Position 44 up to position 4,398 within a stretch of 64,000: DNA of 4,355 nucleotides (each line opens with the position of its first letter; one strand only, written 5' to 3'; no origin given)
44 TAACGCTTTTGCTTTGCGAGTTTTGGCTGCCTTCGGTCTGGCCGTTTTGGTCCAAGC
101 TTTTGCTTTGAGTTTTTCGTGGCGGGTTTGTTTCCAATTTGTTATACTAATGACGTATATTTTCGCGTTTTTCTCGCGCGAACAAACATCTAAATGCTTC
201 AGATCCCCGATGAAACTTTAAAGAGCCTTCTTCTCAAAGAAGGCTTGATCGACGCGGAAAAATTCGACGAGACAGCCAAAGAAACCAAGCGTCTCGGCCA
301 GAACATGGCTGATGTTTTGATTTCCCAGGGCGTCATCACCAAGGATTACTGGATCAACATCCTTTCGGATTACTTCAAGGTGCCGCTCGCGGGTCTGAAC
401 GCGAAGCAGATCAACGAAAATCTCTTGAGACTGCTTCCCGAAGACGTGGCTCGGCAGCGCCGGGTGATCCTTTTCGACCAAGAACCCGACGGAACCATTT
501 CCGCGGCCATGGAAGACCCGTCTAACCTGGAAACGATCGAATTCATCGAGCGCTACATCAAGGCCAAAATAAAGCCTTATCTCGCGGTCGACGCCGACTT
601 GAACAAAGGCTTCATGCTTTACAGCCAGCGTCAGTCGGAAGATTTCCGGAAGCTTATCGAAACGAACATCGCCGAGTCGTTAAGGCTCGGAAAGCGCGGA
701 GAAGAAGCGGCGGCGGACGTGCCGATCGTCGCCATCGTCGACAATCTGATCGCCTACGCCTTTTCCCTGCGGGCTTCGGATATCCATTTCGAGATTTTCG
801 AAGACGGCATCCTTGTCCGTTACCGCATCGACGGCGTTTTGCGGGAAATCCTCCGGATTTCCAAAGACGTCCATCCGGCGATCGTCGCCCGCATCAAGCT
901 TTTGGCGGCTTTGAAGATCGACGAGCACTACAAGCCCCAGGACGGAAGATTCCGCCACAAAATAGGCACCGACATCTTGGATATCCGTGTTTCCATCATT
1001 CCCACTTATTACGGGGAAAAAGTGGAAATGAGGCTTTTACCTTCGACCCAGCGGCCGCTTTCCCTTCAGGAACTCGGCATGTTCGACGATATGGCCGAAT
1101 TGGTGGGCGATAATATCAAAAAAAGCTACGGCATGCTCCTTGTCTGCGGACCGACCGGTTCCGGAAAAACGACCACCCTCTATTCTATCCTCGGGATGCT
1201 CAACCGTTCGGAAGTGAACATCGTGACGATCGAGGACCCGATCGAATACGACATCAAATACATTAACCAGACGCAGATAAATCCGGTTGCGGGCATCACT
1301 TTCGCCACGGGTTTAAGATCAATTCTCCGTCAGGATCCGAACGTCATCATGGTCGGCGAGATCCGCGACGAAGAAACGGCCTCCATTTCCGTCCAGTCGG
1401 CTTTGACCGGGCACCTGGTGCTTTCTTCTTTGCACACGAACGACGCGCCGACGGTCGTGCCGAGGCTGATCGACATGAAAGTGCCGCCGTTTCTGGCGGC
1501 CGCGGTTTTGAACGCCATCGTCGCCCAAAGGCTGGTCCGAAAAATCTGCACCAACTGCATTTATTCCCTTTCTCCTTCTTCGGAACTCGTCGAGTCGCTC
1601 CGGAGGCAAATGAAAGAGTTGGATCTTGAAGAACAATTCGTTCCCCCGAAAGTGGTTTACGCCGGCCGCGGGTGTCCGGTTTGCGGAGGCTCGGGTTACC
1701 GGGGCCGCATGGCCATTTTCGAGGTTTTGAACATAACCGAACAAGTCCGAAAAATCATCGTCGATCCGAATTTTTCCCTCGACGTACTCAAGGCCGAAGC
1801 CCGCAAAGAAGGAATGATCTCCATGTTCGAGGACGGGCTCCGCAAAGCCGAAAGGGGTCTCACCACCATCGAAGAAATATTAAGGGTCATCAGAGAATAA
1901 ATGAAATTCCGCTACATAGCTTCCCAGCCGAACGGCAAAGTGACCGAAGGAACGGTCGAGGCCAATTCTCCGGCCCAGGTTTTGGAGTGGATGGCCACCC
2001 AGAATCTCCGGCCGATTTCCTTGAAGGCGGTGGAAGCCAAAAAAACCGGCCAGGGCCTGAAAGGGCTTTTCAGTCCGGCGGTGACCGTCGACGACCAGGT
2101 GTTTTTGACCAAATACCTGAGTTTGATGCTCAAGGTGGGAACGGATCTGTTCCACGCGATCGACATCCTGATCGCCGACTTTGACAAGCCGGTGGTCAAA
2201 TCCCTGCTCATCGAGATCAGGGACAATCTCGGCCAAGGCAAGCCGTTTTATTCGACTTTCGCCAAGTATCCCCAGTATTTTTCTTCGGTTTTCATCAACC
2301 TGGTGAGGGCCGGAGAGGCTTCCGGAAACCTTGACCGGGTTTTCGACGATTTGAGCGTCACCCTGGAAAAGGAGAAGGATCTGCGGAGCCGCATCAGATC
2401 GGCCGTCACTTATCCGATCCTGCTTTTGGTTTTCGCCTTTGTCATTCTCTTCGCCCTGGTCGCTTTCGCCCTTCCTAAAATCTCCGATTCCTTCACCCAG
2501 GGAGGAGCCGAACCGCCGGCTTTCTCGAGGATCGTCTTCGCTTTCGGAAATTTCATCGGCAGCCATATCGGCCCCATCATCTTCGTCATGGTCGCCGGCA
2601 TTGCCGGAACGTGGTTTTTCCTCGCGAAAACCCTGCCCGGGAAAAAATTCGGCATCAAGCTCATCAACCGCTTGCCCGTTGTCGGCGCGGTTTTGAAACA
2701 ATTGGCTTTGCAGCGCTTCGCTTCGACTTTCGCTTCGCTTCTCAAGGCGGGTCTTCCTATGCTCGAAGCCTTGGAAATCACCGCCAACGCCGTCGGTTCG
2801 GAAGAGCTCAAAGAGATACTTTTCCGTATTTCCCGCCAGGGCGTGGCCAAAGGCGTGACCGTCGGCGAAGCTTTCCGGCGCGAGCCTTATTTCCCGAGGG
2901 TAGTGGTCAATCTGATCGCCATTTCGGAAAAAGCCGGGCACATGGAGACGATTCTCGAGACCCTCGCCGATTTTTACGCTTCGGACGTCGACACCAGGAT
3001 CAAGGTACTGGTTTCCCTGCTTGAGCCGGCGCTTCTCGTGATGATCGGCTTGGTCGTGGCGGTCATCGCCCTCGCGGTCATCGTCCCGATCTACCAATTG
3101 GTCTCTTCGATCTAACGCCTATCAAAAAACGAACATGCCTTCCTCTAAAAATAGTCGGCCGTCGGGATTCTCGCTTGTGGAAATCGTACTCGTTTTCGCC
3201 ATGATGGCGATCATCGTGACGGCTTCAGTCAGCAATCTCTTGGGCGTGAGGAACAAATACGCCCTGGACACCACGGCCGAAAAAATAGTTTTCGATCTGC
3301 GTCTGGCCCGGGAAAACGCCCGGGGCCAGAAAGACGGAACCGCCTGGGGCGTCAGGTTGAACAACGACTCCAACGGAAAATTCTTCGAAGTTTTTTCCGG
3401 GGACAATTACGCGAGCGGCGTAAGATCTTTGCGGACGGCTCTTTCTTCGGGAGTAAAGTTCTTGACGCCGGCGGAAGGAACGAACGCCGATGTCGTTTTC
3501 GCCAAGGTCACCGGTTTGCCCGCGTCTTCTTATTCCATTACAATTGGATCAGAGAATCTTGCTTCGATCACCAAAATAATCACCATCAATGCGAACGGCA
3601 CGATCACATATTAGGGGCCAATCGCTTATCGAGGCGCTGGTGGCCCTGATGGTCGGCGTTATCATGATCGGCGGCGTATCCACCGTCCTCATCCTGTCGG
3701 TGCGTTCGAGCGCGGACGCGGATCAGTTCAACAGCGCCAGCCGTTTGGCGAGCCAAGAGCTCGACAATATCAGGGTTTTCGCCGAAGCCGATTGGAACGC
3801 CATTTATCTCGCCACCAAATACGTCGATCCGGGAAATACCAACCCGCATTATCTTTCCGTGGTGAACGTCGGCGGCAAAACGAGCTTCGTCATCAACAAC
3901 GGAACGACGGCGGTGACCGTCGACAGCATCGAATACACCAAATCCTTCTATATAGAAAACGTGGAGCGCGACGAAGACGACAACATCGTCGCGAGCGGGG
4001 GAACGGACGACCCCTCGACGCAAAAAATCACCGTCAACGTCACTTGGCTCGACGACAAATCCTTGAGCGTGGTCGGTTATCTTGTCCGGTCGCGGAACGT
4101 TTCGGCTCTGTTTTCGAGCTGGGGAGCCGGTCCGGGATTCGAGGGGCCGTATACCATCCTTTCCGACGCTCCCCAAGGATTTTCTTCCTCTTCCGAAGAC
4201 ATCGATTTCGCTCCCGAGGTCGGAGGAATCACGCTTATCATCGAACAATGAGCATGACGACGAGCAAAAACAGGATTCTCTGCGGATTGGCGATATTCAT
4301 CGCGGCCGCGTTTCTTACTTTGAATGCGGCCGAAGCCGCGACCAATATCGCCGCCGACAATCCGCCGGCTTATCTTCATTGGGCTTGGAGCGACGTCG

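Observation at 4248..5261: Secreted Trp/Gly-repeat protein embedded between the pilin genes and pilMNO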

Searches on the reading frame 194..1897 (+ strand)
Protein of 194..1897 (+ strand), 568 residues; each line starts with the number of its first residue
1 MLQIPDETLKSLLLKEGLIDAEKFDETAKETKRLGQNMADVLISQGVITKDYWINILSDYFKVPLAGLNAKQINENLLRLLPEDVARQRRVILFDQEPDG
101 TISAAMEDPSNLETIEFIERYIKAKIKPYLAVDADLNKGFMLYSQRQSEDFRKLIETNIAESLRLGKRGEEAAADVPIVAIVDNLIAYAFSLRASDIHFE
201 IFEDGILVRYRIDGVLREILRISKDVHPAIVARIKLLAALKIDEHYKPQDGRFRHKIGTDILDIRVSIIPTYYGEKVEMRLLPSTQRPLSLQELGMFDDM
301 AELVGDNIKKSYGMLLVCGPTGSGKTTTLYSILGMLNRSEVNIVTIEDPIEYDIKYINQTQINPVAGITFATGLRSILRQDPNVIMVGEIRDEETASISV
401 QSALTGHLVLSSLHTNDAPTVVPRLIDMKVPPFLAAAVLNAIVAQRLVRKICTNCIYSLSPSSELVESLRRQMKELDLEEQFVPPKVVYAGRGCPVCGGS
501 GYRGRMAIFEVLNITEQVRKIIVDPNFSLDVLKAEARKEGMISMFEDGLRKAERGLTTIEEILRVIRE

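Call 6: search_protein_families(library=pfam, proteins=[window:194-1897:+], max_evalue=1)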
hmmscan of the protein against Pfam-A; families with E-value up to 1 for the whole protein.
window:194-1897:+ (568 aa): 24 families
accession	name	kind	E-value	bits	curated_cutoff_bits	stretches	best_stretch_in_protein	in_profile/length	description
PF00437.27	T2SSE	-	3.1e-118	395.1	24.9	1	172-564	2-370/370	Type II/IV secretion system protein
PF05157.20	MshEN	-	5.1e-14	52.5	23.1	1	61-140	1-80/90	MshEN domain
PF13401.12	AAA_22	-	9.9e-05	23.1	27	1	311-347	4-40/130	AAA domain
PF13191.12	AAA_16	-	0.0028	18.6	32.6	1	310-399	22-103/167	AAA ATPase domain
PF20720.3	nSTAND3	-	0.003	17.7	27.2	1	310-356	15-61/155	Novel STAND NTPase 3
PF25199.1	nSTAND_NTPase5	-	0.0033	17.7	34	1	301-352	29-82/145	Novel STAND NTPase 5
PF13476.12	AAA_23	-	0.0051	17.9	27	1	311-336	18-43/201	AAA domain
PF00005.33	ABC_tran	-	0.0072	17.4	25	1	315-352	14-51/137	ABC transporter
PF01580.24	FtsK_SpoIIIE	-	0.0086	16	24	1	308-333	35-60/221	FtsK/SpoIIIE family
PF16796.11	Microtub_bd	-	0.023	15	27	1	295-346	74-126/155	Microtubule binding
PF03215.21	Rad17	-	0.026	14.9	23.8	1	310-333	45-69/186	Rad17 P-loop domain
PF12775.13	AAA_7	-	0.033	14.2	25.8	1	313-346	34-67/181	P-loop containing dynein motor region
PF13173.12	AAA_14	-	0.045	14.2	27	1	314-355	4-46/129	AAA domain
PF02492.25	cobW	-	0.054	13.5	20.7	1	315-359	3-49/180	CobW/HypB/UreG, nucleotide-binding domain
PF07728.20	AAA_5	-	0.079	13.4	22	1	315-352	2-39/139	AAA domain (dynein-related subfamily)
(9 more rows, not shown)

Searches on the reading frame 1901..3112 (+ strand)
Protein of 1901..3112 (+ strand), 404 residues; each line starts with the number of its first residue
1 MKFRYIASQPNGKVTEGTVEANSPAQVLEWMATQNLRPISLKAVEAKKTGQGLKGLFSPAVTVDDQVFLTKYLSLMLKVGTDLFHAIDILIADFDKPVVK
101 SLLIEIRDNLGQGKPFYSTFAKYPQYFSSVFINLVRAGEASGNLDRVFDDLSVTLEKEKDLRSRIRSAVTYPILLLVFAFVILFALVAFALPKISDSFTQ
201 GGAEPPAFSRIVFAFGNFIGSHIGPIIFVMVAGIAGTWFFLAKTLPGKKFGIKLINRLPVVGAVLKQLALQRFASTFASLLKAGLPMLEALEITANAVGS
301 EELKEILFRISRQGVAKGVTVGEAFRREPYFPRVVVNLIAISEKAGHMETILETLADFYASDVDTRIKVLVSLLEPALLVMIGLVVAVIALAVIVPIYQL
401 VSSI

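Call 6: search_protein_families(library=pfam, proteins=[window:1901-3112:+], max_evalue=1)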
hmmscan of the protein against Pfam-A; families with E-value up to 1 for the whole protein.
window:1901-3112:+ (404 aa): 4 families
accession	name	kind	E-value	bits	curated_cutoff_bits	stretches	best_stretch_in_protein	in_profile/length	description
PF00482.28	T2SSF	-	3e-52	176.3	25.2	2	273-396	1-125/125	Type II secretion system (T2SS), protein F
PF04893.22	Yip1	-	0.12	12.6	28.6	1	164-239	17-87/173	Yip1 domain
PF23858.1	DUF7220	-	0.21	12.4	28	1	371-400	6-35/70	Family of unknown function (DUF7220)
PF20990.2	DUF2207_C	-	0.22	11.6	33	1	123-245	103-188/247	Predicted membrane protein (DUF2207) C-terminal domain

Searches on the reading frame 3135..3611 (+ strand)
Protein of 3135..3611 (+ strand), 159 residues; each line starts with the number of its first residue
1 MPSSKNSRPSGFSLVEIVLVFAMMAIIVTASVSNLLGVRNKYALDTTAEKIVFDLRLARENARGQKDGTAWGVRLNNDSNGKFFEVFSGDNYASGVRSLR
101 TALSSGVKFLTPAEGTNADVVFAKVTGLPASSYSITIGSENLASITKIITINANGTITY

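Call 6: search_protein_families(library=pfam, proteins=[window:3135-3611:+], max_evalue=1)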
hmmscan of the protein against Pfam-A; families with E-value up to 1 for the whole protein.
window:3135-3611:+ (159 aa): 1 family
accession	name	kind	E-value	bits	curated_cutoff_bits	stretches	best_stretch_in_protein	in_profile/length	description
PF07963.17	N_methyl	-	0.00071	19.5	21.2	1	8-31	3-26/27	Prokaryotic N-terminal methylation motif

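Call 7: search_protein_families(library=ncbifam, proteins=[window:3135-3611:+], max_evalue=1)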
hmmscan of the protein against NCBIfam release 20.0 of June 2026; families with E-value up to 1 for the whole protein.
window:3135-3611:+ (159 aa): 10 families
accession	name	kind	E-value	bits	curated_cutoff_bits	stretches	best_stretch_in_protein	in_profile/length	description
TIGR01708.2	typeII_sec_gspH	equivalog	3.7e-07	30.3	80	1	10-79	2-69/169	type II secretion system minor pseudopilin GspH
NF047827.1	T3SSXpsH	equivalog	0.00038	20.3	160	1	11-63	2-54/145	type II secretion system protein XpsH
TIGR02596.1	TIGR02596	subfamily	0.0013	18.8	70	1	12-75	1-62/196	Verru_Chthon cassette protein D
NF007800.0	PRK10506.1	equivalog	0.0025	17.7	158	1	6-65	5-64/163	prepilin peptidase-dependent protein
NF007660.0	PRK10332.1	equivalog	0.013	16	86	1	8-31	7-30/107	prepilin-type N-terminal cleavage/methylation domain-containing protein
NF041775.1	typeIV_PilA_Myxo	equivalog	0.052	13.5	400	1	5-39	6-40/214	type IV pilin protein PilA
NF041013.1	T4P_ComGE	equivalog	0.071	13.2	49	1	11-51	5-45/83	competence type IV pilus minor pilin ComGE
NF040982.1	ComGD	equivalog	0.082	13.3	70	1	10-67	2-59/139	competence type IV pilus minor pilin ComGD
NF047828.1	T3SSXpsI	equivalog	0.11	12.5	150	1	11-37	3-29/132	type II secretion system protein XpsI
TIGR02532.1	IV_pilin_GFxxxE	domain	0.12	12.3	16.3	1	10-30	2-22/24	prepilin-type N-terminal cleavage/methylation domain-containing protein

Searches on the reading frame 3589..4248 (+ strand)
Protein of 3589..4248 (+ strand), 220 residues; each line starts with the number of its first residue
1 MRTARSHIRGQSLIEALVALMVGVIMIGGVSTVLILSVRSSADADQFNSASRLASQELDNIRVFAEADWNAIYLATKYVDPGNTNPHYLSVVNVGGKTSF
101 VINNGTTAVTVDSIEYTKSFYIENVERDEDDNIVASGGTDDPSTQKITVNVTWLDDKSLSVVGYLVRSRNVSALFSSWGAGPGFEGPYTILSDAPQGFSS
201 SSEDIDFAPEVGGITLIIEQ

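Call 6: search_protein_families(library=pfam, proteins=[window:3589-4248:+], max_evalue=1)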
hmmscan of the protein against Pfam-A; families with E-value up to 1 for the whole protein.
window:3589-4248:+ (220 aa): 2 families
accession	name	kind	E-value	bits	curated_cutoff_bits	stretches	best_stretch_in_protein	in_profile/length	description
PF07963.17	N_methyl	-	0.00028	20.8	21.2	1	6-30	2-26/27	Prokaryotic N-terminal methylation motif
PF10665.14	Minor_capsid_1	-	0.11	13.2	25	1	38-118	11-92/105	Minor capsid protein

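Call 7: search_protein_families(library=ncbifam, proteins=[window:3589-4248:+], max_evalue=1)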
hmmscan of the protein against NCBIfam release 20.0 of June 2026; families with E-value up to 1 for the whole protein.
window:3589-4248:+ (220 aa): 4 families
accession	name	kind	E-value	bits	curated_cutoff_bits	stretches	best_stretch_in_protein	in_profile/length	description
TIGR02523.1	type_IV_pilV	equivalog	5.5e-07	30.1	52.2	1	9-153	2-138/139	type IV pilus modification protein PilV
NF038303.1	EPS_HpsB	equivalog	0.0026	17.8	150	1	10-65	4-59/211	hormogonium polysaccharide secretion pseudopilin HpsB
NF040490.1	SDR_subfam_3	subfamily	0.0097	15.4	385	1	66-171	122-232/268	mycofactocin-coupled SDR family oxidoreductase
NF007660.0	PRK10332.1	equivalog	0.13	12.8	86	1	4-73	4-73/107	prepilin-type N-terminal cleavage/methylation domain-containing protein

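Call 78: find_homologous_proteins(query=window:3589-4248:+, max_evalue=0.00001)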
Query window:3589-4248:+ (220 aa): 42 proteins with E <= 0.00001 among 542 candidates.
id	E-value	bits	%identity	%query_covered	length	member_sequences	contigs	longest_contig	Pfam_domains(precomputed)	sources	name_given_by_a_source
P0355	4.7e-137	472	100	100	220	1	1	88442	-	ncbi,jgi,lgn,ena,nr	ncbi:MAG TPA: hypothetical protein PLH22_00485 [Candidatus Colwellbacteria bacterium]|nr:hypothetica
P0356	2.0e-134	464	98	100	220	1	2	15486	-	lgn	-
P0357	7.0e-129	445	93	100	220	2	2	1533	-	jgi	jgi:Tfp pilus assembly protein PilV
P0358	7.7e-124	429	100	91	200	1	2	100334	-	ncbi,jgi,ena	-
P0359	3.8e-97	342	71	100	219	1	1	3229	-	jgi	jgi:type II secretory pathway pseudopilin PulG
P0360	3.0e-96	339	73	100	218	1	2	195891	PF07963.18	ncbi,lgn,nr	ncbi:MAG: prepilin-type N-terminal cleavage/methylation domain-containing protein [Patescibacteria g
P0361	2.4e-94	333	72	100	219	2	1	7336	-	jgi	jgi:type II secretory pathway pseudopilin PulG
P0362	1.0e-91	324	72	98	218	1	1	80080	-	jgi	jgi:type II secretory pathway pseudopilin PulG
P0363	1.2e-86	308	66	100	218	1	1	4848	-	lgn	-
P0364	3.5e-84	300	66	100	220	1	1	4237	-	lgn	-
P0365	5.7e-41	158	44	94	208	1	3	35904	-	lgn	-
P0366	1.5e-35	141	43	94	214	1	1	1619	-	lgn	-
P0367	1.8e-34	137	42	97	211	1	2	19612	-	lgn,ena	-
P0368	3.0e-34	136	39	95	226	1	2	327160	-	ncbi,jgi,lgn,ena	-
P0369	2.6e-33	133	40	83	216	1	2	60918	-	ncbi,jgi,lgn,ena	-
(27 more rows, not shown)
